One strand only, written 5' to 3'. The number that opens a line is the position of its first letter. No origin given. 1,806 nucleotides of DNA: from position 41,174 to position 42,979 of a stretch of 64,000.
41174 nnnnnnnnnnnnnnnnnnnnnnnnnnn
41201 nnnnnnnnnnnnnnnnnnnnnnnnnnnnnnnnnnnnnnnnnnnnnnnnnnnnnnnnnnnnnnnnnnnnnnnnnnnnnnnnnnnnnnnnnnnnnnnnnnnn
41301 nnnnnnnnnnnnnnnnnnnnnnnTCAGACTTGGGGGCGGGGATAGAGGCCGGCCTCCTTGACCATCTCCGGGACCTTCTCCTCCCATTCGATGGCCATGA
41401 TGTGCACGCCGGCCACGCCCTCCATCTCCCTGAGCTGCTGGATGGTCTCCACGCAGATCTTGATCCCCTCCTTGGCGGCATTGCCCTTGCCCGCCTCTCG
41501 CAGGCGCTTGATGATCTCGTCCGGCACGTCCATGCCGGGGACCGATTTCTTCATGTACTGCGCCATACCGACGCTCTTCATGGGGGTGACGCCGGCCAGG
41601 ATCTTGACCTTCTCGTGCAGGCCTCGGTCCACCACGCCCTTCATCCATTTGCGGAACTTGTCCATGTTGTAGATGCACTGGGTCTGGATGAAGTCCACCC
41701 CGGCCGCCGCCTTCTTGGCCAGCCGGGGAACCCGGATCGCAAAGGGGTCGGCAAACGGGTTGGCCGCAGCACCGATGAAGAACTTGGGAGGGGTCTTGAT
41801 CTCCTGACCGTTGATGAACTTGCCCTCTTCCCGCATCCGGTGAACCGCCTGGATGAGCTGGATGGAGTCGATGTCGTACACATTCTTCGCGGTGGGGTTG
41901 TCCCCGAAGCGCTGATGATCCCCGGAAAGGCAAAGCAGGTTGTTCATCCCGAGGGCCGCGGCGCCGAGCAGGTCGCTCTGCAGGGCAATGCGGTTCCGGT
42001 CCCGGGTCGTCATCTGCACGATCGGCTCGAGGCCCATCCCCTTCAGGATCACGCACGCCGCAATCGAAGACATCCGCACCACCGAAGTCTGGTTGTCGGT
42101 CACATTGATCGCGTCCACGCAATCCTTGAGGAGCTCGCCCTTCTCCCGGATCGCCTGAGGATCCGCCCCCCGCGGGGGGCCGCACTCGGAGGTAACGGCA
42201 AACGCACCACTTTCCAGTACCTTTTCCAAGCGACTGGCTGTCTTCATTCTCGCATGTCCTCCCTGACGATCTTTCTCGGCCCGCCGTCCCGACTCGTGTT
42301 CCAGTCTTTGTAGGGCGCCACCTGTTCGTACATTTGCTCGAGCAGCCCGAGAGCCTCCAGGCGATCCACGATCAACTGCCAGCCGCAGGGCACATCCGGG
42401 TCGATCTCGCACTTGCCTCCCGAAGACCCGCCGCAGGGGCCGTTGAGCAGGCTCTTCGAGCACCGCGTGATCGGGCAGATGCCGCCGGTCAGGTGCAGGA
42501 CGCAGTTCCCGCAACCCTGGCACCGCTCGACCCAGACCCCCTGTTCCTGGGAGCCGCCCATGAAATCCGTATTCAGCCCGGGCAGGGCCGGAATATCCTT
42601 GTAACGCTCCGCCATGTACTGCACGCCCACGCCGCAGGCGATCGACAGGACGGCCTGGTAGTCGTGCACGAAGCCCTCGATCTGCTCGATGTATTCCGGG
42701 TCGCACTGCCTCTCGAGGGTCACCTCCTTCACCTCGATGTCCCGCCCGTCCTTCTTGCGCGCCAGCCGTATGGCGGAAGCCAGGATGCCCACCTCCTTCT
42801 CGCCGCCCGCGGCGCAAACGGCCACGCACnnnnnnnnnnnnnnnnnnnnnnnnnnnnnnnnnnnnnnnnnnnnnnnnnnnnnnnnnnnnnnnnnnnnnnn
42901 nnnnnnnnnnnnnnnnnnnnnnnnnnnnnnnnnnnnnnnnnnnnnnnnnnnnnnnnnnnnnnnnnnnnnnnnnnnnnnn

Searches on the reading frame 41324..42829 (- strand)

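Call 40: search_protein_families(library=pfam, proteins=[window:41324-42829:-], max_evalue=0.001)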
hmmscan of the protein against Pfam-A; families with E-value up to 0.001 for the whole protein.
window:41324-42829:- (501 aa): 1 family
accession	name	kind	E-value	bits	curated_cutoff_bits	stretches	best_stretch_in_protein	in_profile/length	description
PF02219.23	MTHFR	-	4.5e-40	138.2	24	1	200-494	1-287/287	Methylenetetrahydrofolate reductase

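Call 48: search_protein_families(library=ncbifam, proteins=[window:41324-42829:-], max_evalue=0.001)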
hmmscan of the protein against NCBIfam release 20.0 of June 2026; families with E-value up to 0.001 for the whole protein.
window:41324-42829:- (501 aa): 3 families
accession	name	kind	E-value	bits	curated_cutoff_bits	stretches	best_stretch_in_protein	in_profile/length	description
NF006396.0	PRK08645.1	equivalog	4e-71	239.9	453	1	184-479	297-587/611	bifunctional homocysteine S-methyltransferase/methylenetetrahydrofolate reductase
TIGR00676.1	fadh2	equivalog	2.2e-20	73.1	293.7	1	241-491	32-272/275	methylenetetrahydrofolate reductase [NAD(P)H]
TIGR00677.1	fadh2_euk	equivalog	9.3e-16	58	310.05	1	254-496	47-278/281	methylenetetrahydrofolate reductase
